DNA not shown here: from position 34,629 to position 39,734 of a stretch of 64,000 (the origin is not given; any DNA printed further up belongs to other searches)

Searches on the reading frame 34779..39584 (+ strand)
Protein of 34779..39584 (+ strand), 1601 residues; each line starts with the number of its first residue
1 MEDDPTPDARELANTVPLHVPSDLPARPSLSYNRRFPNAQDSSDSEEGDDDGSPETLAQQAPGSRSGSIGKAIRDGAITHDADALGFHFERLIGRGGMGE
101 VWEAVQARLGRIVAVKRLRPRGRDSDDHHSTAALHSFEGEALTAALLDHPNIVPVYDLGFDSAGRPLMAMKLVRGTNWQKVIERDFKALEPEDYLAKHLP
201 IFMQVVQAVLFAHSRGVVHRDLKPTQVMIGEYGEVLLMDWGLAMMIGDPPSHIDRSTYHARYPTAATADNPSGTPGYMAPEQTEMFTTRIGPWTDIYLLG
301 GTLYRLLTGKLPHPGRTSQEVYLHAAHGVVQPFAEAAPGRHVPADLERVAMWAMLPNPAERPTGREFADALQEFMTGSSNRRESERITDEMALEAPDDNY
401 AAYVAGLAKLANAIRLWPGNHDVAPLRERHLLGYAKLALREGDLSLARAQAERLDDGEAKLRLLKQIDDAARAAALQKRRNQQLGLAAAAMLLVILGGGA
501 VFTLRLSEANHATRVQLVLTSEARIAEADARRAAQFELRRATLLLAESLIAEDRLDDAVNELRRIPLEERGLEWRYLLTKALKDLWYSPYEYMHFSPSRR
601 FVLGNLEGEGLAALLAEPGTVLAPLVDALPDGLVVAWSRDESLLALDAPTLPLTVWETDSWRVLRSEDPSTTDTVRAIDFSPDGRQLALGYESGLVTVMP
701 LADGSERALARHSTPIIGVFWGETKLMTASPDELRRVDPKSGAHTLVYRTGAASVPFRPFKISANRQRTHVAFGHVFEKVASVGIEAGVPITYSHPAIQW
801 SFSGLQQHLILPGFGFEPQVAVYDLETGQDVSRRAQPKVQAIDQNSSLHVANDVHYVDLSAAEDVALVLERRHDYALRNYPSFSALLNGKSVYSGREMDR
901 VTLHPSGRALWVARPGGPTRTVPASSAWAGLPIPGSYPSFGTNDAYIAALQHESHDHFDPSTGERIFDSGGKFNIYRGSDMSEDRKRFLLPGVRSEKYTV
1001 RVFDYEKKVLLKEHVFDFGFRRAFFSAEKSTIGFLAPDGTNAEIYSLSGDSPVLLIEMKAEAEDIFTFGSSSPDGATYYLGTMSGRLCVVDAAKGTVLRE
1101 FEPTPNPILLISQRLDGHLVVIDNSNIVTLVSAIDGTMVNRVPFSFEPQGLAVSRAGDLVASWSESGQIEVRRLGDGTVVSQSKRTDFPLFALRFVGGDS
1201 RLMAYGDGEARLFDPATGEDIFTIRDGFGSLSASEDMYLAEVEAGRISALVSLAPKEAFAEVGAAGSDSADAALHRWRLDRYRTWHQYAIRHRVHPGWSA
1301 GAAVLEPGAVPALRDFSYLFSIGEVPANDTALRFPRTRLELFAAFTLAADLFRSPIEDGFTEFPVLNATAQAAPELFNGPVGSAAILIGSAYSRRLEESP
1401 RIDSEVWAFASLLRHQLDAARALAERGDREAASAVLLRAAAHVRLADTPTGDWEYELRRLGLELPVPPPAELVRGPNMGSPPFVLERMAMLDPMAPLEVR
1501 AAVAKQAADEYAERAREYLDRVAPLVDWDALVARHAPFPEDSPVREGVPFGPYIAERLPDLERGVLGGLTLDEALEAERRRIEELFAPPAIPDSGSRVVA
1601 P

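Call 58: search_protein_families(library=pfam, proteins=[window:34779-39584:+], max_evalue=0.001)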
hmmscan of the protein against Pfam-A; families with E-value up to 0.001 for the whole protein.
window:34779-39584:+ (1601 aa): 8 families
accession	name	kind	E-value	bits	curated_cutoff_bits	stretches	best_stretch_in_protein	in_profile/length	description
PF00069.31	Pkinase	-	5.4e-34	118.2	31.7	1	87-393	1-258/263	Protein kinase domain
PF07714.23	PK_Tyr_Ser-Thr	-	1.1e-15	58.1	23.1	1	88-367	2-254/258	Protein tyrosine and serine/threonine kinase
PF25174.1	Beta-prop_THOC3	-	5.2e-10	39.2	305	1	633-721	175-262/272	THOC3 beta-propeller domain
PF12894.13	ANAPC4_WD40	-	5.9e-10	39.7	22.9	1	636-723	2-90/91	Anaphase-promoting complex subunit 4 WD40 domain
PF23414.1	Beta-prop_EML_2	-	1.1e-08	35.2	90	0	635-722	45-133/266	Echinoderm microtubule-associated protein second beta-propeller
PF24807.1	WD40_CDC20-Fz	-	1.3e-05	25.1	200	0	652-733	30-113/292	CDC20/Fizzy WD40 domain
PF24817.1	WD40_WDHD1_1st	-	0.00018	21.3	109.9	0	635-724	184-276/291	WDHD1 first WD40 domain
PF13360.13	PQQ_2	-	0.00046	20.3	27.6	0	629-708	71-142/233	Outer membrane protein assembly factor BamB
